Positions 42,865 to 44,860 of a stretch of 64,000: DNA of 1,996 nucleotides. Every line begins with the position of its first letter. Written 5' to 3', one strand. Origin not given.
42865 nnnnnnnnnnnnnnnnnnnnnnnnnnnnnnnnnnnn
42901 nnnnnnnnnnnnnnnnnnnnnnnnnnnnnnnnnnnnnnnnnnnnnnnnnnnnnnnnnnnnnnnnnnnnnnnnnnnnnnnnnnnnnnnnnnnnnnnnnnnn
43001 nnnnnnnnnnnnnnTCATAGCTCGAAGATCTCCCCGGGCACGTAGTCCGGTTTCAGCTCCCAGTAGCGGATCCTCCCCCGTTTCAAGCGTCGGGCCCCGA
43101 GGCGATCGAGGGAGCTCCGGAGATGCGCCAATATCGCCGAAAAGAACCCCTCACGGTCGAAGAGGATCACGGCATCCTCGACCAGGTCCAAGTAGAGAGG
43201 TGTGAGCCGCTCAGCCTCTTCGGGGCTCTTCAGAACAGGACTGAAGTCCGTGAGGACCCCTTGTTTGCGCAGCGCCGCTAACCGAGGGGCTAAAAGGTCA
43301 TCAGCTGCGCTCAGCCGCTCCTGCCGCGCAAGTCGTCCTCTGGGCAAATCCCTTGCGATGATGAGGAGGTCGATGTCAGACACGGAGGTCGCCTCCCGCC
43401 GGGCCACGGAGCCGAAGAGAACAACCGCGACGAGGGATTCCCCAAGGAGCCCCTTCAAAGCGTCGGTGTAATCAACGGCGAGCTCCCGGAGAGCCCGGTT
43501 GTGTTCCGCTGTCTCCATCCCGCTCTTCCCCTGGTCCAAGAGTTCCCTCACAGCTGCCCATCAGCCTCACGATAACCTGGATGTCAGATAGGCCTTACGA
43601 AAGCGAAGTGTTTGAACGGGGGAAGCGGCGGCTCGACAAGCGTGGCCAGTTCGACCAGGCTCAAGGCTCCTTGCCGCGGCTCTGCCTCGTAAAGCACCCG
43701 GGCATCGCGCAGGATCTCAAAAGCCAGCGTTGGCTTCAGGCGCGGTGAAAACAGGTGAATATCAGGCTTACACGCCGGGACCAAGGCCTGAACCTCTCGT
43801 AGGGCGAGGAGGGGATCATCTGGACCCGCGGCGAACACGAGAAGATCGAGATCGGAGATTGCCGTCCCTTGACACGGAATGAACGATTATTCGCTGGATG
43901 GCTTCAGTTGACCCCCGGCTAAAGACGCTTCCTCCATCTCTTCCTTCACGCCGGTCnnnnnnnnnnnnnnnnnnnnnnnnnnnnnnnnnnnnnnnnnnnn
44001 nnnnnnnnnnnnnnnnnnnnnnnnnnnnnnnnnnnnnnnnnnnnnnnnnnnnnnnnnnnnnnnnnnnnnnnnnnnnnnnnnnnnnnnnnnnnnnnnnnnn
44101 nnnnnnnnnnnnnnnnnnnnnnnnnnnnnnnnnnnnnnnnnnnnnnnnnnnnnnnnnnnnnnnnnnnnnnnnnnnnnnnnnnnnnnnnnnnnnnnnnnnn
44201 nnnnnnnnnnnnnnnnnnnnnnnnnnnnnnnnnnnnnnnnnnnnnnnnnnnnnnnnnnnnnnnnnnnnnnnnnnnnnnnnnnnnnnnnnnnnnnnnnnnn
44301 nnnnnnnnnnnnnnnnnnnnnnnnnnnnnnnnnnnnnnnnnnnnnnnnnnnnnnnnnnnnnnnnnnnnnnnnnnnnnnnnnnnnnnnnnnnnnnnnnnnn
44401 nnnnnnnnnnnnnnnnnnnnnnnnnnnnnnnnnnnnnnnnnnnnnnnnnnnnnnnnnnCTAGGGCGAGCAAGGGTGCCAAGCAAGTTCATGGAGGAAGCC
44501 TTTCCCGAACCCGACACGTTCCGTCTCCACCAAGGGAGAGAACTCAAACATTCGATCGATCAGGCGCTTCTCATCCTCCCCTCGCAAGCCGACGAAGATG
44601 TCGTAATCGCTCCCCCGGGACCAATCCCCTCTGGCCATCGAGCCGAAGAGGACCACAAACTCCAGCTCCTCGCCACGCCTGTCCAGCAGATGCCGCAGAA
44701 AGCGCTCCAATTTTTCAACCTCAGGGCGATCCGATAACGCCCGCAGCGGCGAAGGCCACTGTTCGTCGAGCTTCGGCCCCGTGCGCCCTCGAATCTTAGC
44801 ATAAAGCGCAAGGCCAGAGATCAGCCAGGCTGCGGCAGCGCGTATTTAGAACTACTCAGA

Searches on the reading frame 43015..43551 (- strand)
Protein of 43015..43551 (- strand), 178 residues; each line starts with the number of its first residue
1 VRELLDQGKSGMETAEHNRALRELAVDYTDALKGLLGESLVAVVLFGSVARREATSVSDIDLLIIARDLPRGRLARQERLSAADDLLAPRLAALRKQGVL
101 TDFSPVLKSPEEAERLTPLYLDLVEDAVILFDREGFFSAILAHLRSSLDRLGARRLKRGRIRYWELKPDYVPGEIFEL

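Call 5: search_protein_families(library=pfam, proteins=[window:43015-43551:-], max_evalue=0.01)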
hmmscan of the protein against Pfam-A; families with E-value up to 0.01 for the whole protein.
window:43015-43551:- (178 aa): 3 families
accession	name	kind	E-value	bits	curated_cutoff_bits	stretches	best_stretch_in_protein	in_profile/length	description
PF01909.29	NTP_transf_2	-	4.2e-07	30.7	21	1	40-80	14-54/93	Nucleotidyltransferase domain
PF18765.7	Polbeta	-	9.4e-07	29.4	26.9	1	40-83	13-52/93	Polymerase beta, Nucleotidyltransferase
PF03445.19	DUF294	-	0.001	19.4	21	1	39-78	48-85/138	Putative nucleotidyltransferase DUF294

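Call 23: search_protein_representatives(protein=window:43015-43551:-)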
Query: 178 residues. Proteins with E-value up to 0.001 (for the whole library): 1388; up to 1e-10: 564; up to 1e-30: 21. The best 150 are listed.
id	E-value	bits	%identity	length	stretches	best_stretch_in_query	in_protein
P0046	2.2e-47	177.4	57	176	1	18-178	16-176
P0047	2.9e-42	160.8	52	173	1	17-176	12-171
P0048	7.5e-41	156.1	53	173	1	17-178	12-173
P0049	1.3e-40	155.4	48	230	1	8-178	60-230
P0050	2.4e-38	148.0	47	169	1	18-178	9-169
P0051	6.0e-38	146.7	51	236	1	19-178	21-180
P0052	2.8e-37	144.5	49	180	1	21-177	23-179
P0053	5.6e-37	143.5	62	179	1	44-165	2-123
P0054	2.2e-36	141.6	47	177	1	28-177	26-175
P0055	6.2e-36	140.2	45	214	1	19-175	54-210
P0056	5.6e-34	133.8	69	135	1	87-176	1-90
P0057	1.3e-33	132.6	46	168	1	30-176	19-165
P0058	8.2e-33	130.0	59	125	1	14-130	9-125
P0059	1.7e-32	128.9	44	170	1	21-176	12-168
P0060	5.3e-32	127.4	46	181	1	13-178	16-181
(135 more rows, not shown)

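Call 40: search_protein_families(library=ncbifam, proteins=[window:43015-43551:-], max_evalue=0.01)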
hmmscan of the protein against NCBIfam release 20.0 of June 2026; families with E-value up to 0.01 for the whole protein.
window:43015-43551:- (178 aa): 6 families
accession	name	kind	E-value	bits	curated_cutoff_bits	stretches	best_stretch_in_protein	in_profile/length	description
NF051895.1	anti_phage_HalB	equivalog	6.6e-07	29.1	190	1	42-68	1-27/211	anti-phage Hailong system nucleotidyltransferase HalB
NF047752.1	MntA_antitoxin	equivalog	5e-06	26.3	60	1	40-81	7-50/106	type VII toxin-antitoxin system MntA family adenylyltransferase antitoxin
NF033220.1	ANT_3pp_II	equivalog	0.0014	18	400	1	28-86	10-64/258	ANT(3'')-II family aminoglycoside nucleotidyltransferase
NF012212.1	ANT_9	subfamily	0.0023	17.3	340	1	30-67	11-48/249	aminoglycoside nucleotidyltransferase ANT(9)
NF002895.0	PRK03381.1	equivalog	0.0033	15.6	631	1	17-73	28-91/782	[protein-PII] uridylyltransferase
NF033061.1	ANT_4p_I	equivalog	0.0087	15.7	350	0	25-69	15-59/253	ANT(4')-I family aminoglycoside nucleotidyltransferase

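Call 41: search_protein_families(library=padloc, proteins=[window:43015-43551:-], max_evalue=0.01)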
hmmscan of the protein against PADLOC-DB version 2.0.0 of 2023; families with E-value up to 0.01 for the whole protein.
window:43015-43551:- (178 aa): 10 families
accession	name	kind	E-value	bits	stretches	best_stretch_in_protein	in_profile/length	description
PDLC04903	PDC-S09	-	7.6e-12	43.5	1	18-68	4-54/108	-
PDLC04368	PDC-M05A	-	2e-07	29.1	1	37-73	104-140/201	-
PDLC04904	PDC-S09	-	2.4e-07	28.9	1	42-65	27-50/104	-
PDLC04369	PDC-M05A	-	4.7e-07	27.6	1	30-69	93-132/201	-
PDLC04902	PDC-S09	-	1e-06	26.9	1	42-68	23-49/97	-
PDLC04906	PDC-S09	-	4.9e-05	21.6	1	43-64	27-48/98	-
PDLC04907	PDC-S09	-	5e-05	21.4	1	40-79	27-66/114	-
PDLC04778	PDC-M70A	-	5e-05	20.8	1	27-64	35-71/355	-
PDLC04372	PDC-M05A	-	7.1e-05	21.1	1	29-70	66-106/167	-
PDLC04905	PDC-S09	-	0.0096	14.3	0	43-67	24-49/101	-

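Call 42: search_solved_structures(query=window:43015-43551:-, max_evalue=1)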
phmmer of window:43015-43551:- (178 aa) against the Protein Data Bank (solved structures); distinct sequences matched with E-value up to 1: 16.
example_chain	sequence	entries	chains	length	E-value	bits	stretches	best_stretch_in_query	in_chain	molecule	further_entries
1wot_A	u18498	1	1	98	0.011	18.9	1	39-99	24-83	PUTATIVE MINIMAL NUCLEOTIDYLTRANSFERASE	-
9xbd_E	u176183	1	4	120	0.012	18.8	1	33-67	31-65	Nucleotidyltransferase domain-containing protein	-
9dbh_A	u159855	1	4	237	0.1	15.8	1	38-69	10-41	HalB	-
9dbj_A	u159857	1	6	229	0.16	15.2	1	39-69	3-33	HalB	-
9hts_A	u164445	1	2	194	0.54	13.5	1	78-125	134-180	Protein KHNYN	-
9cs9_A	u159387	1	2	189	0.58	13.4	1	78-125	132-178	Protein KHNYN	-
8ilf_A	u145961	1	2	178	0.88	12.8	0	16-67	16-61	Repair DNA polymerase X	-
8e9a_A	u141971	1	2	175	0.88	12.8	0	17-67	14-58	Repair DNA polymerase X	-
8ile_A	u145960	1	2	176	0.88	12.8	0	16-67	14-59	Repair DNA polymerase X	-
1jaj_A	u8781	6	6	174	0.88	12.8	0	17-67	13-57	DNA POLYMERASE BETA-LIKE PROTEIN | DNA POLYMERASE BETA-LIKE | Repair DNA polymerase X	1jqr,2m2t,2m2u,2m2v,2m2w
8ilg_A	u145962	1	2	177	0.88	12.8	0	16-67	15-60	Repair DNA polymerase X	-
8ilh_A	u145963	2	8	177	0.89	12.8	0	16-67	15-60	Repair DNA polymerase X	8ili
5xm8_A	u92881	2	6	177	0.89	12.8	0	16-67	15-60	Repair DNA polymerase X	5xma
5hrk_A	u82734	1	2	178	0.89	12.8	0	16-67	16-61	DNA polymerase beta-like protein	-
5hrb_A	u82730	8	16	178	0.89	12.8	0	16-67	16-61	DNA polymerase beta-like protein | Repair DNA polymerase X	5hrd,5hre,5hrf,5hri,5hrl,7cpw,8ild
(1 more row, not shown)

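Call 68: predict_structure(alignment_id=A3)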
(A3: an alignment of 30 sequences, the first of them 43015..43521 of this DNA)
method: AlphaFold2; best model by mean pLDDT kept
length: 168 residues; sequences in the alignment: 30
mean_pLDDT: 94.5   pTM: 0.89
mean pLDDT of the five models: 94.5, 94.2, 94.0, 93.7, 93.6
residues with pLDDT >= 90: 152; 70-90: 14; 50-70: 2; < 50: 0
segments of 3 or more residues with pLDDT < 50: none
pLDDT, mean of each block of 10 residues (from residue 1): 82 98 97 97 95 97 94 96 94 97 93 95 98 96 93 92 90
secondary structure, 60 per line:
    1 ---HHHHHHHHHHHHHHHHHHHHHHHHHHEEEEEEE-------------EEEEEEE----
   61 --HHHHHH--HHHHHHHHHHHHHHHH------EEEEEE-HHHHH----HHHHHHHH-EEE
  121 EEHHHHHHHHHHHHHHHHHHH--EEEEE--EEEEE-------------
elements in order: H4-29 E30-36 E50-56 H63-68 H71-86 E93-98 H100-104 H109-116 E118-122 H123-141 E144-148 E151-155

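Call 71: fold_search(model_id=the predicted structure, library=pdb)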
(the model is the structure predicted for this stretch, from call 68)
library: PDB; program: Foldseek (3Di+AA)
matches with E <= 10: 730; with E <= 0.001: 9
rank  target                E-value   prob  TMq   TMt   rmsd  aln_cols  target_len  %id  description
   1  7bxo_E                2.1e-05  1.00  0.47  0.60   4.4       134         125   19  Crystal structure of the toxin-antitoxin with AMP-PNP (released 2020-09-30)
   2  7bxo_A                4.2e-05  1.00  0.47  0.61   4.1       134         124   18  Crystal structure of the toxin-antitoxin with AMP-PNP (released 2020-09-30)
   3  6m6u_A                6.4e-05  1.00  0.43  0.56   4.2       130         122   17  Crystal structure the toxin-antitoxin MntA-HpeT mutant-D39ED41E (released 2020-09-30)
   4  6m6u_F                2.0e-04  1.00  0.45  0.57   4.0       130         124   17  Crystal structure the toxin-antitoxin MntA-HpeT mutant-D39ED41E (released 2020-09-30)
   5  7ae9_F                5.6e-04  0.98  0.29  0.34  11.4       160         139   17  Crystal structure of mono-AMPylated HEPN(R46E) toxin in complex with MNT antitoxin (released 2020-12-30)
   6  7ae9_G                6.3e-04  0.99  0.32  0.36  10.2       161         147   16  Crystal structure of mono-AMPylated HEPN(R46E) toxin in complex with MNT antitoxin (released 2020-12-30)
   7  6m6w_F                7.5e-04  1.00  0.42  0.54   4.7       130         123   20  Crystal structure the toxin-antitoxin MntA-HpeT mutant-Y104A (released 2020-09-30)
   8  7ae9_E                7.5e-04  0.99  0.32  0.36   9.6       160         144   17  Crystal structure of mono-AMPylated HEPN(R46E) toxin in complex with MNT antitoxin (released 2020-12-30)
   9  8xeo_B                8.4e-04  1.00  0.38  0.59   4.4       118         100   17  Crystal structure of MNT antitoxin (released 2024-12-18)
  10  8xeh_E                1.2e-03  1.00  0.43  0.65   3.3       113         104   15  Crystal structure of HEPN-MNT complex (released 2024-12-18)
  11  7ae9_H                1.3e-03  0.98  0.30  0.36  10.3       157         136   16  Crystal structure of mono-AMPylated HEPN(R46E) toxin in complex with MNT antitoxin (released 2020-12-30)
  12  6sxj                  1.6e-03  1.00  0.48  0.33   7.4       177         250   13  Crystal structure of spectinomycin adenyltransferase AAD(9) from Enterococcus faecialis (released 2020-04-15)
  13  1no5_A                2.3e-03  1.00  0.41  0.63   4.6       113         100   21  Structure of HI0073 from Haemophilus influenzae, the nucleotide binding domain of the HI0073/HI0074 two protein nucleo (released 2004-03-16)
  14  2rff                  2.9e-03  1.00  0.48  0.69   4.3       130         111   21  Crystal structure of a putative nucleotidyltransferase (NP_343093.1) from Sulfolobus solfataricus at 1.40 A resolution (released 2007-10-16)
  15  9dbh_D                3.7e-03  1.00  0.37  0.30   3.9       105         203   22  Structure of Hailong HalB in complex with oligodeoxyadenylate (released 2025-05-07)
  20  8xeo_A                4.6e-03  1.00  0.40  0.61   3.9       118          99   14  Crystal structure of MNT antitoxin (released 2024-12-18)
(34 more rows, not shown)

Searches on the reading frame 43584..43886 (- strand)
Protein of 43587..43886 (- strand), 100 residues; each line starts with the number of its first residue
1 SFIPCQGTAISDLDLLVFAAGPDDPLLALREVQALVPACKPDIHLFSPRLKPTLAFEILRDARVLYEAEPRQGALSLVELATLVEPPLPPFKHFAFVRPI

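Call 5: search_protein_families(library=pfam, proteins=[window:43584-43838:-], max_evalue=0.01)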
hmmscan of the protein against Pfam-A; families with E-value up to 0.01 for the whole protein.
window:43584-43838:- (84 aa): 0 families

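Call 40: search_protein_families(library=ncbifam, proteins=[window:43584-43838:-], max_evalue=0.01)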
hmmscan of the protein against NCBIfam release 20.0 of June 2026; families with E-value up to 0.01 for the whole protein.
window:43584-43838:- (84 aa): 0 families

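Call 41: search_protein_families(library=padloc, proteins=[window:43584-43838:-], max_evalue=0.01)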
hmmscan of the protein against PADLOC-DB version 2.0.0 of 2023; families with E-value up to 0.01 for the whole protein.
window:43584-43838:- (84 aa): 0 families

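Call 54: search_protein_families(library=pfam, proteins=[window:43587-43886:-], max_evalue=10)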
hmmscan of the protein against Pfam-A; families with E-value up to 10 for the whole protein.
seq(100 aa): 1 family
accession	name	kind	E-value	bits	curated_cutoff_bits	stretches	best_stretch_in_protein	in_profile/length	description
PF18765.7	Polbeta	-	0.0068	17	26.9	1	9-69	29-91/93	Polymerase beta, Nucleotidyltransferase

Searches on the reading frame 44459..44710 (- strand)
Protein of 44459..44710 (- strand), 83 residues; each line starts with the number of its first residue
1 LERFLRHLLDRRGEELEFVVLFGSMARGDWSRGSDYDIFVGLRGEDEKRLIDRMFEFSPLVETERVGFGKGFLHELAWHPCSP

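Call 5: search_protein_families(library=pfam, proteins=[window:44459-44710:-], max_evalue=0.01)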
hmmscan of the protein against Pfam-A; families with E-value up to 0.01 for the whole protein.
window:44459-44710:- (83 aa): 2 families
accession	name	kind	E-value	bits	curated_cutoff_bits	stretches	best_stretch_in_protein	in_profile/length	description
PF01909.29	NTP_transf_2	-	6.9e-09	36.4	21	1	6-52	6-53/93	Nucleotidyltransferase domain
PF18765.7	Polbeta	-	8e-09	36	26.9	1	14-57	11-55/93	Polymerase beta, Nucleotidyltransferase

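Call 40: search_protein_families(library=ncbifam, proteins=[window:44459-44710:-], max_evalue=0.01)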
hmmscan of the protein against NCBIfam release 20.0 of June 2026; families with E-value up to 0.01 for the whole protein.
window:44459-44710:- (83 aa): 2 families
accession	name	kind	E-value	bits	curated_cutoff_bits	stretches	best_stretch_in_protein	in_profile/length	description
NF047752.1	MntA_antitoxin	equivalog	2.4e-06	27.4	60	1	14-46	5-37/106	type VII toxin-antitoxin system MntA family adenylyltransferase antitoxin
NF051895.1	anti_phage_HalB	equivalog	0.00097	18.8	190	1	20-56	3-39/211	anti-phage Hailong system nucleotidyltransferase HalB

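Call 41: search_protein_families(library=padloc, proteins=[window:44459-44710:-], max_evalue=0.01)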
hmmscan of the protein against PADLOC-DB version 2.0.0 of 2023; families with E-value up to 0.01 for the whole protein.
window:44459-44710:- (83 aa): 8 families
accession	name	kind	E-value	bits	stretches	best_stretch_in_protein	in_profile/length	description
PDLC04903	PDC-S09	-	4.6e-09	34.5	1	3-56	13-67/108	-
PDLC04907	PDC-S09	-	2.3e-07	28.9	1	14-50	25-61/114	-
PDLC04902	PDC-S09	-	1.3e-05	23.4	1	16-47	21-52/97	-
PDLC04904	PDC-S09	-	2.9e-05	22.2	1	18-51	27-58/104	-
PDLC04778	PDC-M70A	-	0.00012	19.5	1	9-50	40-81/355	-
PDLC04906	PDC-S09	-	0.00013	20.3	1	19-48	27-56/98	-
PDLC04368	PDC-M05A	-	0.00015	19.7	1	3-40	94-131/201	-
PDLC04369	PDC-M05A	-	0.00056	17.6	1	5-40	92-127/201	-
